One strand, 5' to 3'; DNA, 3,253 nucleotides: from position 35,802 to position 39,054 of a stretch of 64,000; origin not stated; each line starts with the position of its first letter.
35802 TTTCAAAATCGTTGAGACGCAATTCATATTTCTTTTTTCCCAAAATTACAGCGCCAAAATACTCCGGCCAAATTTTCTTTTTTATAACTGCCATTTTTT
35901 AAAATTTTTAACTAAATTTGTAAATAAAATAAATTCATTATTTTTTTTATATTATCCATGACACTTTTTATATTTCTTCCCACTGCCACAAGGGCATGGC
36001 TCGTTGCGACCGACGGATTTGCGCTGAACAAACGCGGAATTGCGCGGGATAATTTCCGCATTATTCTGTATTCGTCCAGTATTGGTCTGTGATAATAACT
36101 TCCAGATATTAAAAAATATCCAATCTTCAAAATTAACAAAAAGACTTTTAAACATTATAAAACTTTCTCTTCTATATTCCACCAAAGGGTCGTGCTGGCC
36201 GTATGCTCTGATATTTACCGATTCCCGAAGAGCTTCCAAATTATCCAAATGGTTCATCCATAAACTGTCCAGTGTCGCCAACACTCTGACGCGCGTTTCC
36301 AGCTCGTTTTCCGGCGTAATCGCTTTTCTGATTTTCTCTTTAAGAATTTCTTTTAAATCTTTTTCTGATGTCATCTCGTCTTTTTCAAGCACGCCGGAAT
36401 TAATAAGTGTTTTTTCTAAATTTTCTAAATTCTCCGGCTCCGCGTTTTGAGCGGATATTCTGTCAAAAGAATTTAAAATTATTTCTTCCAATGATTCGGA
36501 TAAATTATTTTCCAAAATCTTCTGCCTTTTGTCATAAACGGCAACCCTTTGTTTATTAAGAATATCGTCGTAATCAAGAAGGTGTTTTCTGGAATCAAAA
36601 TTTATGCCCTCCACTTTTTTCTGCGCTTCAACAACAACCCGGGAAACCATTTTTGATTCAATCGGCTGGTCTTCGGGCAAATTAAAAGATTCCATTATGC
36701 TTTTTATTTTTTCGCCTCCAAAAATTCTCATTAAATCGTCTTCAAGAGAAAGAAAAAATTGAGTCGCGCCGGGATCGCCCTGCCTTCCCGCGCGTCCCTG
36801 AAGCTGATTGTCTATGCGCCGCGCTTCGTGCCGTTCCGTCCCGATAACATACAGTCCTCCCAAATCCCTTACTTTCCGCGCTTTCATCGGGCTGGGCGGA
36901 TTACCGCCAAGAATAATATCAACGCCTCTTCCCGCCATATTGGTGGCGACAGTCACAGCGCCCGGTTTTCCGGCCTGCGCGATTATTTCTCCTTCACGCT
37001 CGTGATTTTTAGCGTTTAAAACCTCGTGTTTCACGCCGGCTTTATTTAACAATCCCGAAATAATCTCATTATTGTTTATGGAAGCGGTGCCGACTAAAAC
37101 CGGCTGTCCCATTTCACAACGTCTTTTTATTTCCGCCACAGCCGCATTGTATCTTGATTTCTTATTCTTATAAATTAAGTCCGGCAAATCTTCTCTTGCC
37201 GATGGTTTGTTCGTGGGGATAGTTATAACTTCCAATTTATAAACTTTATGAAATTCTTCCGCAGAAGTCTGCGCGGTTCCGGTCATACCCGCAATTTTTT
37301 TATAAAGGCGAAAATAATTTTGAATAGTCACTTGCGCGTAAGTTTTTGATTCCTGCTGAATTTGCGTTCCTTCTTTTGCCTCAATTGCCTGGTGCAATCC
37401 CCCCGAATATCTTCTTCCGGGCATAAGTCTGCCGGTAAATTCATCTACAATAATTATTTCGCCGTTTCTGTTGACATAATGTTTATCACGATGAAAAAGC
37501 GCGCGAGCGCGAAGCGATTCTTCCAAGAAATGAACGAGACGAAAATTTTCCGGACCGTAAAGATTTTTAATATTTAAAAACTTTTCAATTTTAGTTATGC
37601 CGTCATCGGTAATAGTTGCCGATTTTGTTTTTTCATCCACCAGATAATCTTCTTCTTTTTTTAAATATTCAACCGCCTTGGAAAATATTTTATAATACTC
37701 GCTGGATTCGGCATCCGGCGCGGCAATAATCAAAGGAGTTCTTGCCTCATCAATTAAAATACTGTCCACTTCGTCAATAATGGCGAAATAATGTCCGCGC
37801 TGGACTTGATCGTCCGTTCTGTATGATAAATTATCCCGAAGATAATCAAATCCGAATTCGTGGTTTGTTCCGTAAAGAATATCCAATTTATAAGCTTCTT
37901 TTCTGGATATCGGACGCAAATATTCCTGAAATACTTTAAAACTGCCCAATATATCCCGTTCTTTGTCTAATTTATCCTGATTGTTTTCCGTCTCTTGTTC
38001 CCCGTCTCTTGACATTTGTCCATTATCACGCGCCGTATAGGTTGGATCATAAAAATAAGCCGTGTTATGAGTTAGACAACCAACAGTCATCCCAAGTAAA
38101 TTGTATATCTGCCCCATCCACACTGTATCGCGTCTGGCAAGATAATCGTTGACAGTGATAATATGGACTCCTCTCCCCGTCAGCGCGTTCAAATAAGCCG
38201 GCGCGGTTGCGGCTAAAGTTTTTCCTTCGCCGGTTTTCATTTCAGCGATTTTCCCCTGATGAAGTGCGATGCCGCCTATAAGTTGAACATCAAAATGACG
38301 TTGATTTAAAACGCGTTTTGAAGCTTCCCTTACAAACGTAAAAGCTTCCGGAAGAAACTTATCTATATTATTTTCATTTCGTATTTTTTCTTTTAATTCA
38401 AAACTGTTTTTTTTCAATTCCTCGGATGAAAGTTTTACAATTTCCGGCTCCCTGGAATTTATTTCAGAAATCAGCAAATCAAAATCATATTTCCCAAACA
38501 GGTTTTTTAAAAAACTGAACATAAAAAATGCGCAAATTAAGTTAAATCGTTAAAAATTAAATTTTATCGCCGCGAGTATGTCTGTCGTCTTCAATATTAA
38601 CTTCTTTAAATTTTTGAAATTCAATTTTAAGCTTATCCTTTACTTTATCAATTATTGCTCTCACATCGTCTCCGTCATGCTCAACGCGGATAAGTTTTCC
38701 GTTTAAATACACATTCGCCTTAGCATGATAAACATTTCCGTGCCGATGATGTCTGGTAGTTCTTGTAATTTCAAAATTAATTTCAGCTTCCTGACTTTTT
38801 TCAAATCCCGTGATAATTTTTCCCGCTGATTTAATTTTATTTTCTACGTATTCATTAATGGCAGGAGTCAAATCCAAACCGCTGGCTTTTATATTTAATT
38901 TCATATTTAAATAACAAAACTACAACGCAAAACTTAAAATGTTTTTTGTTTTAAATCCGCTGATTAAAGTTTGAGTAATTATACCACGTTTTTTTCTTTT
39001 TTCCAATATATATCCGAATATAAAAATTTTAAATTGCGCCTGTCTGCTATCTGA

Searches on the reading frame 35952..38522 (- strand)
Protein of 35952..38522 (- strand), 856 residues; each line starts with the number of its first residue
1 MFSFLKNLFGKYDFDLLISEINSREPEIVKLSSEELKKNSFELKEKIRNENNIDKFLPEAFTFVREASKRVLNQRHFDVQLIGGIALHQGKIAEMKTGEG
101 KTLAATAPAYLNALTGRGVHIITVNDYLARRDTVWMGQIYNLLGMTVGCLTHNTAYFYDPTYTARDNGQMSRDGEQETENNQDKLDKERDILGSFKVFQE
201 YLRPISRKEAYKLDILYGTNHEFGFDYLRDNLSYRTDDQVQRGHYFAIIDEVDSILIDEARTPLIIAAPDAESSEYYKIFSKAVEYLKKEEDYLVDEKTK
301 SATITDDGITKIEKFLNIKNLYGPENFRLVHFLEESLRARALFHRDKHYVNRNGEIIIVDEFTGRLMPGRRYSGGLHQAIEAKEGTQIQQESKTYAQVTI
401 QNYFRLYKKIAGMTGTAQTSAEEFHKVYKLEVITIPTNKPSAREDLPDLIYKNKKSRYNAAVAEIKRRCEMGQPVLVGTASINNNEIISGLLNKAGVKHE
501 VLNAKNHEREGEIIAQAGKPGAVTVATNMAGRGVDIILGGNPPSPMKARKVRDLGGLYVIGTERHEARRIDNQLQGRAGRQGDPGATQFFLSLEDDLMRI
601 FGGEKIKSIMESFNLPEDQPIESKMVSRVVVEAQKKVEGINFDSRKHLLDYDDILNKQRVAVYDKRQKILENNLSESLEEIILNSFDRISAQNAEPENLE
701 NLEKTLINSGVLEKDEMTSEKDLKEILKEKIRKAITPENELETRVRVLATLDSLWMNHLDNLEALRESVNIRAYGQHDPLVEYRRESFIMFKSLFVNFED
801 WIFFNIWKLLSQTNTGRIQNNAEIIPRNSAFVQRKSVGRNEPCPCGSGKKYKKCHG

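Call 10: search_protein_families(library=pfam, proteins=[window:35952-38522:-], max_evalue=0.001)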
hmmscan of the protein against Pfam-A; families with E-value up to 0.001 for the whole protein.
window:35952-38522:- (856 aa): 5 families
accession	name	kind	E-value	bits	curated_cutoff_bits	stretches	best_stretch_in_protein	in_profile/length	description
PF07517.20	SecA_DEAD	-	2.7e-116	388.3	24.6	1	17-425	19-290/290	SecA DEAD-like domain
PF21090.3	P-loop_SecA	-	5.3e-78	261.8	27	2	440-546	1-107/205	SecA P-loop domain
PF07516.18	SecA_SW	-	3.3e-47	161.6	26.7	1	620-802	1-192/200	SecA Wing and Scaffold domain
PF01043.26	SecA_PP_bind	-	1e-40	139.2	23.5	1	273-381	2-110/110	SecA preprotein cross-linking domain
PF02810.21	SEC-C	-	6.5e-10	39.1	20.4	1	839-856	1-18/19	SEC-C motif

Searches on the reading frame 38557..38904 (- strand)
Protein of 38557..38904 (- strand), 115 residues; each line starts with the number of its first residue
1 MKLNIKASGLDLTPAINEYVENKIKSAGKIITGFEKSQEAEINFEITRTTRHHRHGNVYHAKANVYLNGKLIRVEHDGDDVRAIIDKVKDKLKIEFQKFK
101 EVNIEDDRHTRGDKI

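Call 10: search_protein_families(library=pfam, proteins=[window:38557-38904:-], max_evalue=0.001)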
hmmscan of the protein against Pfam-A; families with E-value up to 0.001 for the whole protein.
window:38557-38904:- (115 aa): 1 family
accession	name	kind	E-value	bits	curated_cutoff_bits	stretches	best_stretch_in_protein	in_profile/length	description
PF02482.25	Ribosomal_S30AE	-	1.8e-12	48.3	23.7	1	4-101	2-85/88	Sigma 54 modulation protein / S30EA ribosomal protein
